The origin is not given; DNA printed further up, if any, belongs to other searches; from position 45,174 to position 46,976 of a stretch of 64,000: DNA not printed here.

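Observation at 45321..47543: PAS-PAS-cyclase with substitutions at transition-state residues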

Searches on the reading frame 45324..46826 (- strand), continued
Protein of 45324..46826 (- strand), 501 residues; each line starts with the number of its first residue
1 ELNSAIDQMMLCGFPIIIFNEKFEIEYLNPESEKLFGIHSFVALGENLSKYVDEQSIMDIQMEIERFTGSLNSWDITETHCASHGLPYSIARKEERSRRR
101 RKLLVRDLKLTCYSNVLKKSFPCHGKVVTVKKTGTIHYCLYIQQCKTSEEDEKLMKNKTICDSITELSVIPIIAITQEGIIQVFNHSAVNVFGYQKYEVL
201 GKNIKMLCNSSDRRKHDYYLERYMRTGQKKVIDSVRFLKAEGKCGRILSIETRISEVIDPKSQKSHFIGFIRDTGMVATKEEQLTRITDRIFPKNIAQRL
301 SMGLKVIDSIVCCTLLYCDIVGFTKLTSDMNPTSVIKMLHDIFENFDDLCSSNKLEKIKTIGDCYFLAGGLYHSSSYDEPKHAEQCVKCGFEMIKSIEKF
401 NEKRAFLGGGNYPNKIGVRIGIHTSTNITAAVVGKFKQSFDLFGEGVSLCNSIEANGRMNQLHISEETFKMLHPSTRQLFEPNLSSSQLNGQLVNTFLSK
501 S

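Call 58: search_protein_families(library=pfam, proteins=[P0128, P0131, P0156, P0168, P0179], max_evalue=0.00001)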
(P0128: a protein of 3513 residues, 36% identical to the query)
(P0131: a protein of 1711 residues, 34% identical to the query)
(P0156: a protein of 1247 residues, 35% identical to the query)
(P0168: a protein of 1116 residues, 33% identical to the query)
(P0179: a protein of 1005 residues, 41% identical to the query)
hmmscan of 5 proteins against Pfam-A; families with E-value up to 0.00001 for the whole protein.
P0128 (3513 aa): 9 families
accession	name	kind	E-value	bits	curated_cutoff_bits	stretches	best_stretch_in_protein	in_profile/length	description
PF00989.32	PAS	-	2.3e-164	537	22.6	13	1882-1989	8-113/113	PAS fold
PF13426.13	PAS_9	-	2e-117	385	27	9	1887-1990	3-102/103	PAS domain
PF08448.16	PAS_4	-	3.7e-73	243.2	23.1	1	3018-3123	7-107/110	PAS fold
PF24820.1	Diguanyl_cycl_sensor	-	2.6e-47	159.7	28.1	0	3269-3351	8-92/109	Diguanylate cyclase-like sensor domain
PF13188.13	PAS_8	-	1.5e-39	133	21.8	0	2253-2306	4-54/65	PAS domain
PF08447.18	PAS_3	-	1.2e-15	58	25.6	0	2151-2228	4-81/89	PAS fold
PF25474.1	TPR_TmcB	-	7e-12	45.8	27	1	508-604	26-123/125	TmcB, TPR repeats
PF08446.17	PAS_2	-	2.7e-10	41.4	21.4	0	3396-3437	20-61/107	PAS fold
PF17765.7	MLTR_LBD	-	1.5e-06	28.8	26.3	0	2757-2790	6-39/168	MmyB-like transcription regulator ligand binding domain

P0131 (1711 aa): 10 families
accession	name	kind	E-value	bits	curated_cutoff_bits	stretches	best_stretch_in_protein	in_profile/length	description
PF00989.32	PAS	-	2.3e-168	549.9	22.6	13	464-558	6-96/113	PAS fold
PF13426.13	PAS_9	-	3.9e-129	422.6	27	10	222-326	3-102/103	PAS domain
PF08448.16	PAS_4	-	1.2e-64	215.9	23.1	0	467-585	2-110/110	PAS fold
PF24820.1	Diguanyl_cycl_sensor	-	3.4e-52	175.4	28.1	0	1357-1445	8-98/109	Diguanylate cyclase-like sensor domain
PF13188.13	PAS_8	-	3.3e-45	151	21.8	0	213-250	4-38/65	PAS domain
PF08447.18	PAS_3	-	2.5e-26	92.2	25.6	0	359-438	2-79/89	PAS fold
PF08446.17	PAS_2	-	2.6e-13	51.1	21.4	0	473-553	19-104/107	PAS fold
PF13596.12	PAS_10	-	1.7e-08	35.5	22.1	0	1599-1654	3-57/106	PAS domain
PF17765.7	MLTR_LBD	-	6.6e-07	30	26.3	0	212-247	6-41/168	MmyB-like transcription regulator ligand binding domain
PF24990.1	PAS_13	-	2.7e-06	28.2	27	0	1230-1267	1-38/143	ERT1/acuK family PAS domain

P0156 (1247 aa): 6 families
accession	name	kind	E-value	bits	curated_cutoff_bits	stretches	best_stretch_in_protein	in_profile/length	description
PF00989.32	PAS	-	2e-103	340.7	22.6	7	625-728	10-111/113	PAS fold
PF13426.13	PAS_9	-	6.9e-86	283.7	27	6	754-857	4-102/103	PAS domain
PF08448.16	PAS_4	-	3.3e-45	153.3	23.1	1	753-856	7-105/110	PAS fold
PF13188.13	PAS_8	-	2.7e-29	100.5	21.8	0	749-795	9-52/65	PAS domain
PF24820.1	Diguanyl_cycl_sensor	-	3.9e-28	98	28.1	0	998-1059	3-65/109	Diguanylate cyclase-like sensor domain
PF08447.18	PAS_3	-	6.3e-11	42.8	25.6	0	765-822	3-61/89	PAS fold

P0168 (1116 aa): 6 families
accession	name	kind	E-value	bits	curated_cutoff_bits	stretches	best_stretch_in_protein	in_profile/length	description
PF00989.32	PAS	-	1.2e-82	273.8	22.6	5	720-826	8-112/113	PAS fold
PF13426.13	PAS_9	-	2e-76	253.3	27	6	344-451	3-103/103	PAS domain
PF08448.16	PAS_4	-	1.2e-39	135.4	23.1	0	720-829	2-107/110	PAS fold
PF24820.1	Diguanyl_cycl_sensor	-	6.6e-29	100.5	28.1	0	342-428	6-94/109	Diguanylate cyclase-like sensor domain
PF13188.13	PAS_8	-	3.8e-28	96.8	21.8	0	333-374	2-40/65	PAS domain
PF08447.18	PAS_3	-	3e-11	43.9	25.6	0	230-305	2-75/89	PAS fold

P0179 (1005 aa): 5 families
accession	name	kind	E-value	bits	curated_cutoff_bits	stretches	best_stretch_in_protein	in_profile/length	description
PF00211.25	Guanylate_cyc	-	4.5e-44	150.7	21.9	1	809-969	4-162/183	Adenylate and Guanylate cyclase catalytic domain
PF13426.13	PAS_9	-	5.6e-12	46.3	27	1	676-774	4-100/103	PAS domain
PF00989.32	PAS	-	5.6e-12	46.1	22.6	1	666-770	4-108/113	PAS fold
PF08448.16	PAS_4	-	1.5e-07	32.1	23.1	0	512-565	5-58/110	PAS fold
PF13188.13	PAS_8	-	3.9e-06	27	21.8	0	512-551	11-47/65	PAS domain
